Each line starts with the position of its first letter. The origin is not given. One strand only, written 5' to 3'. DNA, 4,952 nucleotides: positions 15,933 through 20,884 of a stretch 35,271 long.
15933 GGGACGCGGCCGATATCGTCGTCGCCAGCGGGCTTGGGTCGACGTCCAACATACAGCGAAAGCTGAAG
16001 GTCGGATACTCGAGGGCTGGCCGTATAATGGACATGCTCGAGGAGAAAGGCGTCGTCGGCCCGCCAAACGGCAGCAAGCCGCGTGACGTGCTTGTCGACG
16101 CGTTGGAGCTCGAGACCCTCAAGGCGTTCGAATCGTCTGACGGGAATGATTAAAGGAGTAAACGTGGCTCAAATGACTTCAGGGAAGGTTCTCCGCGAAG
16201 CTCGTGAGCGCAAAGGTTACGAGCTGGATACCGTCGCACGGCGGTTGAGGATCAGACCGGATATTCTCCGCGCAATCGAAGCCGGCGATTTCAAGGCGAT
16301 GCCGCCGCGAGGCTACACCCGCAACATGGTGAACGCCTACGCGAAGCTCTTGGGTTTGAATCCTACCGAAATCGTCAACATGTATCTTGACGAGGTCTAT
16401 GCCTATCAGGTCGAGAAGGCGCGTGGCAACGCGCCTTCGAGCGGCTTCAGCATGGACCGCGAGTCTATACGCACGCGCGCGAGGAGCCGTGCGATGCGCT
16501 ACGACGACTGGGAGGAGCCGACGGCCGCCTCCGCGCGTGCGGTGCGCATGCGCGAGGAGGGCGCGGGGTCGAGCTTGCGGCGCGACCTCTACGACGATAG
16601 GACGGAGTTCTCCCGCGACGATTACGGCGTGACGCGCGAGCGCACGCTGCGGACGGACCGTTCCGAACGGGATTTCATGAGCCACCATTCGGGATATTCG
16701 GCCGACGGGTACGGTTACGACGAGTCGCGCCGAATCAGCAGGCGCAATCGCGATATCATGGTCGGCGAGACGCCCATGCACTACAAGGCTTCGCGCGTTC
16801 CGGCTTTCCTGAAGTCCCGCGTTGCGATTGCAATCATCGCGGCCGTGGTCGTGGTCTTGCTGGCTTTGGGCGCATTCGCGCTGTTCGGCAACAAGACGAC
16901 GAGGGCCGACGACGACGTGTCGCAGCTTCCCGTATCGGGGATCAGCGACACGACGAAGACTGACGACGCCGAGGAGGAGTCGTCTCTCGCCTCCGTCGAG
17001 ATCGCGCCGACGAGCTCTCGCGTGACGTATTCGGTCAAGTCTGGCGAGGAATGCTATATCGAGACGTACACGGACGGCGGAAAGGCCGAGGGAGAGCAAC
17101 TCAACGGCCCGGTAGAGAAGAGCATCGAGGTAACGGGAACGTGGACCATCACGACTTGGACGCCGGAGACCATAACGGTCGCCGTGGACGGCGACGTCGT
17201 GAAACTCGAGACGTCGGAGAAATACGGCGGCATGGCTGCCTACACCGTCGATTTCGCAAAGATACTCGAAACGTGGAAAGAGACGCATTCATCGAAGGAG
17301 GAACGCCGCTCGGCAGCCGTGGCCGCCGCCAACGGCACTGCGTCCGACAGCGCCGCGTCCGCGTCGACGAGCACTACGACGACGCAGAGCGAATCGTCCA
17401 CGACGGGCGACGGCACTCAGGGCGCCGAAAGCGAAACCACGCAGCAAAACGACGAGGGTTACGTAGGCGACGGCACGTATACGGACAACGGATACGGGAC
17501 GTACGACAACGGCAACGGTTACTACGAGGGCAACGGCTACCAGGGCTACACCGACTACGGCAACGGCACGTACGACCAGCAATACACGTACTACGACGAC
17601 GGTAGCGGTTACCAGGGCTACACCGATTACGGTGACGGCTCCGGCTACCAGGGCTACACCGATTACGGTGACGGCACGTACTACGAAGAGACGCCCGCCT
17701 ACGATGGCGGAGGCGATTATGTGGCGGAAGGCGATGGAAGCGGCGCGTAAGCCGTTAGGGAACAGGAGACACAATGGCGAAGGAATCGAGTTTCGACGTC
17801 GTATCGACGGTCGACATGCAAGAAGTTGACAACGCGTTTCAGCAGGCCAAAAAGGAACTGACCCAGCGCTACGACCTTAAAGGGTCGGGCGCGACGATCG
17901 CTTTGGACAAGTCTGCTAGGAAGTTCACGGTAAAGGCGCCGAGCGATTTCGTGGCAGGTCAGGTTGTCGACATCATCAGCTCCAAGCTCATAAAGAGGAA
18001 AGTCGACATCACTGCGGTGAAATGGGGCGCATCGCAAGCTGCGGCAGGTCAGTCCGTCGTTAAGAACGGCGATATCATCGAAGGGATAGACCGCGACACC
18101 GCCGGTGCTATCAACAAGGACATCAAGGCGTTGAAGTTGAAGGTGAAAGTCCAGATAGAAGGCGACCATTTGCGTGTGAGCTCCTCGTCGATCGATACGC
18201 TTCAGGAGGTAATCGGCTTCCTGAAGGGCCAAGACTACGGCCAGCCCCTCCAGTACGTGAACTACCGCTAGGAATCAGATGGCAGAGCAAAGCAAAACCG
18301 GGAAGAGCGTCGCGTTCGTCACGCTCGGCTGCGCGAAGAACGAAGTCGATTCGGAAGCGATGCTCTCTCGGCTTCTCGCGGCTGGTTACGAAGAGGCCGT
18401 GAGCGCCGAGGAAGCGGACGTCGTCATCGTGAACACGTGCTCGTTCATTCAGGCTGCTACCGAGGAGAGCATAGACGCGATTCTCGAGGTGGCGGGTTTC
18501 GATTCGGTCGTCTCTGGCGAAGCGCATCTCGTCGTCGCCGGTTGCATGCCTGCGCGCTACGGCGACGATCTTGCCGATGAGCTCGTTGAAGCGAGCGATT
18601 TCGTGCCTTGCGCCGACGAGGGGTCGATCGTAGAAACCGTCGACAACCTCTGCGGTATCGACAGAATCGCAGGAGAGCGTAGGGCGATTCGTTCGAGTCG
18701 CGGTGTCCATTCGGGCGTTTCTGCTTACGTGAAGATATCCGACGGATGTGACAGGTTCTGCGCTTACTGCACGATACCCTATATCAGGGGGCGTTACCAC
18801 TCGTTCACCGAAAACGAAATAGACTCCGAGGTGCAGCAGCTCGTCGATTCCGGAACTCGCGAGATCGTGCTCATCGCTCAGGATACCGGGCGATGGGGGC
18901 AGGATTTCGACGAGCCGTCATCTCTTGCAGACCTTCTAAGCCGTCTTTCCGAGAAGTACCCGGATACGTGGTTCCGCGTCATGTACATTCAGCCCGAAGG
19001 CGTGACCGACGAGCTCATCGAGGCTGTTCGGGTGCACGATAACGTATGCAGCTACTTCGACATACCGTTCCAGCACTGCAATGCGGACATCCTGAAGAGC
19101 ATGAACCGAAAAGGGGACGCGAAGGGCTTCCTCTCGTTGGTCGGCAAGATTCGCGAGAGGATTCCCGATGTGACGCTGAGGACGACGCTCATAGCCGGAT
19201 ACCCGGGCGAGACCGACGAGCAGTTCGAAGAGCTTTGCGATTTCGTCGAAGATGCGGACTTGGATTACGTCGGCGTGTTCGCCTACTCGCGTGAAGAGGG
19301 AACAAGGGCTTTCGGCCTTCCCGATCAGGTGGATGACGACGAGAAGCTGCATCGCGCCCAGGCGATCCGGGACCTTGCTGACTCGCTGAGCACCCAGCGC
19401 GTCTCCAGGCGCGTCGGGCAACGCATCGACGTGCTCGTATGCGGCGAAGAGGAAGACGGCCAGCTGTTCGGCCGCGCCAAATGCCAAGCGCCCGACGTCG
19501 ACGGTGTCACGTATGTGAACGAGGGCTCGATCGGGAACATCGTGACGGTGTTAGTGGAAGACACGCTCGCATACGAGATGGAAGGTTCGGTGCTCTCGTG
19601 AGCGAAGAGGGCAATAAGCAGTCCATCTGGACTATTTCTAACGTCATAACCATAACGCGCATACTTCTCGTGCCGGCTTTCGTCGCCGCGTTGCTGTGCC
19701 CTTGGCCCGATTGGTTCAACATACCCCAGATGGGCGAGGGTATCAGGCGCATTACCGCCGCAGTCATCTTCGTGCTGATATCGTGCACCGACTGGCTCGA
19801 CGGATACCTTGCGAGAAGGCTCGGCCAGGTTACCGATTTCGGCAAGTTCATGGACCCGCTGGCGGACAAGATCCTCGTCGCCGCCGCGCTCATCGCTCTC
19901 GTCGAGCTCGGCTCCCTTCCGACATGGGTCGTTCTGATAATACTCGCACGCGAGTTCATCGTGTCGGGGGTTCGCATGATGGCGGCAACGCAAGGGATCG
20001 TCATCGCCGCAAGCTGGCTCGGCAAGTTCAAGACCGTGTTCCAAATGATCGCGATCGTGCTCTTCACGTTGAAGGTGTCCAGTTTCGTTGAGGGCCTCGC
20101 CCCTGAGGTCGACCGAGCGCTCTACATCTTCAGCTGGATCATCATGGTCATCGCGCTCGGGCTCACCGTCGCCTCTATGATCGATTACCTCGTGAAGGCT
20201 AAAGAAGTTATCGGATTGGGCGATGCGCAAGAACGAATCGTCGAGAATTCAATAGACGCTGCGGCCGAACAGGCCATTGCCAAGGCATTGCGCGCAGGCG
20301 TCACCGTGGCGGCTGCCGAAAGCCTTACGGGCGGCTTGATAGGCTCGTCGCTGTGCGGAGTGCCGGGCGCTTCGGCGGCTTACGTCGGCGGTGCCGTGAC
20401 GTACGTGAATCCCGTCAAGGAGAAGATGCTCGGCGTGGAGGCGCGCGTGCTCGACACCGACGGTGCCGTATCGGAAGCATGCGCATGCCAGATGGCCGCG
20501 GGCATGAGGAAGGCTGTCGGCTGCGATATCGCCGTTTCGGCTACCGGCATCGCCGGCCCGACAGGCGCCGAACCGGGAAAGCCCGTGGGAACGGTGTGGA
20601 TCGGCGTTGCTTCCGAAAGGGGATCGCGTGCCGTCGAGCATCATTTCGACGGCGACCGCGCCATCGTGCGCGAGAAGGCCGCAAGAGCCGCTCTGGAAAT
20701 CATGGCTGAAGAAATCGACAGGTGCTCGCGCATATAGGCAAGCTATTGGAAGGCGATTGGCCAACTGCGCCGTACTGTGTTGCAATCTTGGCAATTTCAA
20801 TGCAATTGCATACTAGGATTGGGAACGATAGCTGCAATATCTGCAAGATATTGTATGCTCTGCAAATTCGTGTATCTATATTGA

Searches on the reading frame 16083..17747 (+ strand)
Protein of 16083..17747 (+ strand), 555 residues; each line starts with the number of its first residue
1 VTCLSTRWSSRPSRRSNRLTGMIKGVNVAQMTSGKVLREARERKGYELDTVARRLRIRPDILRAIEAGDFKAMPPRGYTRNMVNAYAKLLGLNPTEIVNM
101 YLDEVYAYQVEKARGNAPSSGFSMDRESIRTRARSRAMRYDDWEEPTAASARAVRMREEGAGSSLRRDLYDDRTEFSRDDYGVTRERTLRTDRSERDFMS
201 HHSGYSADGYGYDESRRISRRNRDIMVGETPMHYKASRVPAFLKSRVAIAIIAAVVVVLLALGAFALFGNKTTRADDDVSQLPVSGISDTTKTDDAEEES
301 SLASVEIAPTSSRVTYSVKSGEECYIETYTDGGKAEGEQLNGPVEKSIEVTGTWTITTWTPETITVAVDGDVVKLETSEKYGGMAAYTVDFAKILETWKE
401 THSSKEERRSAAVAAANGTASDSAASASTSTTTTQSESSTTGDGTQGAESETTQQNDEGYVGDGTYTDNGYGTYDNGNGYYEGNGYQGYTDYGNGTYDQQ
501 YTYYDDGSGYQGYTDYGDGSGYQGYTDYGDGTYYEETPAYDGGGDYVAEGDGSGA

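Call 20: search_protein_families(library=pfam, proteins=[window:16083-17747:+], max_evalue=0.00001)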
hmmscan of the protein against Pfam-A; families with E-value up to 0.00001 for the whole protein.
window:16083-17747:+ (555 aa): 2 families
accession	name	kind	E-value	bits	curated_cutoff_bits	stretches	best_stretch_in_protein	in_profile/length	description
PF13413.12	HTH_25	-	3.6e-21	75.2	24.6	1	37-97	2-62/62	Helix-turn-helix domain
PF12844.13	HTH_19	-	1.5e-09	38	30.2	1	34-99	1-60/64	Helix-turn-helix domain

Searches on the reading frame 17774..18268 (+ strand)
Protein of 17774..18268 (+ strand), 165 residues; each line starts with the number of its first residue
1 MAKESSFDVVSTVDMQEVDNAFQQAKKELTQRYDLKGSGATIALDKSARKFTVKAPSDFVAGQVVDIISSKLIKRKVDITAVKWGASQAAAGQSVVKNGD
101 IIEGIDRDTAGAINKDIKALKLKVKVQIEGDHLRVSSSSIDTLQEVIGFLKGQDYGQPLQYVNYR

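Call 20: search_protein_families(library=pfam, proteins=[window:17774-18268:+], max_evalue=0.00001)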
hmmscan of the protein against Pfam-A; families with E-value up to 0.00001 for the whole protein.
window:17774-18268:+ (165 aa): 1 family
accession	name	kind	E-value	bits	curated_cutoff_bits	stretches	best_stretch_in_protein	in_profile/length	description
PF04461.18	DUF520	-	3.4e-54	183.8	23.2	1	5-165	1-161/161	Protein of unknown function (DUF520)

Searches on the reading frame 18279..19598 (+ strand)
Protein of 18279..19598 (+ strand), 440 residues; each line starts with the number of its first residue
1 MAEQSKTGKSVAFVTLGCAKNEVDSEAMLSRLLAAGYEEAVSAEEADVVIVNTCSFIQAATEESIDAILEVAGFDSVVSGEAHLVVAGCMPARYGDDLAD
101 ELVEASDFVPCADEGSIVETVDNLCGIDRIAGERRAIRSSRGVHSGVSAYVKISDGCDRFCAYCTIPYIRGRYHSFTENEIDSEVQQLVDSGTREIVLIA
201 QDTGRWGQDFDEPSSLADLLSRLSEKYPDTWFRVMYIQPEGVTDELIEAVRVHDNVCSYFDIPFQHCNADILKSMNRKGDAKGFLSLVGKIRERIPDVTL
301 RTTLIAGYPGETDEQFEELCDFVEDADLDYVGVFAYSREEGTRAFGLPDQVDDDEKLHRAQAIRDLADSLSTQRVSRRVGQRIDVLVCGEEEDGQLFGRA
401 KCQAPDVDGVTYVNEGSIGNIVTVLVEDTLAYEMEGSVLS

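Call 20: search_protein_families(library=pfam, proteins=[window:18279-19598:+], max_evalue=0.00001)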
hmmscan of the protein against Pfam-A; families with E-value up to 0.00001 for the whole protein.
window:18279-19598:+ (440 aa): 3 families
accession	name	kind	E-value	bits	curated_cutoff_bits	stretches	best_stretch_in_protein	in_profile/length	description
PF00919.26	UPF0004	-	1e-23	83.6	27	1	11-103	2-91/98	Uncharacterized protein family UPF0004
PF04055.27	Radical_SAM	-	5.5e-21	75.9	29.5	1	152-323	2-166/166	Radical SAM superfamily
PF18693.7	TRAM_2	-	2.3e-12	47.4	27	1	379-438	1-62/63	TRAM domain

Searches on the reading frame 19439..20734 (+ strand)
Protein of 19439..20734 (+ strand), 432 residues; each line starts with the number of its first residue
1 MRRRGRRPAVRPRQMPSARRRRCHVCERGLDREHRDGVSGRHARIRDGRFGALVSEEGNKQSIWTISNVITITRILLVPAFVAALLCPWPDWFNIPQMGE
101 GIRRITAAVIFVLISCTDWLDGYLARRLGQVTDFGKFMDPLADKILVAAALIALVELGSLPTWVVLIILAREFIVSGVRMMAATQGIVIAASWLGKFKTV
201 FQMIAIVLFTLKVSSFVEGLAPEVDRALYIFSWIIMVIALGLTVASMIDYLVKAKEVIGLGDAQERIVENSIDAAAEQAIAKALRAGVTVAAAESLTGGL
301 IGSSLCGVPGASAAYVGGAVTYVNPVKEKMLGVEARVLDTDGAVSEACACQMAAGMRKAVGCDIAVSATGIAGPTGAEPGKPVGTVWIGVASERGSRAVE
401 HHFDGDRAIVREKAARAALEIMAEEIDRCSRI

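Call 20: search_protein_families(library=pfam, proteins=[window:19439-20734:+], max_evalue=0.00001)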
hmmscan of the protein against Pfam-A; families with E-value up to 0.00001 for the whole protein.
window:19439-20734:+ (432 aa): 2 families
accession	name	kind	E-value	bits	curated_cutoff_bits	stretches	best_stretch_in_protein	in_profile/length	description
PF02464.23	CinA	-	2.4e-51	173.9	23.5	1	276-424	5-153/155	Competence-damaged protein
PF01066.26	CDP-OH_P_transf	-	7.3e-46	156.8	22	1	64-244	1-151/152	CDP-alcohol phosphatidyltransferase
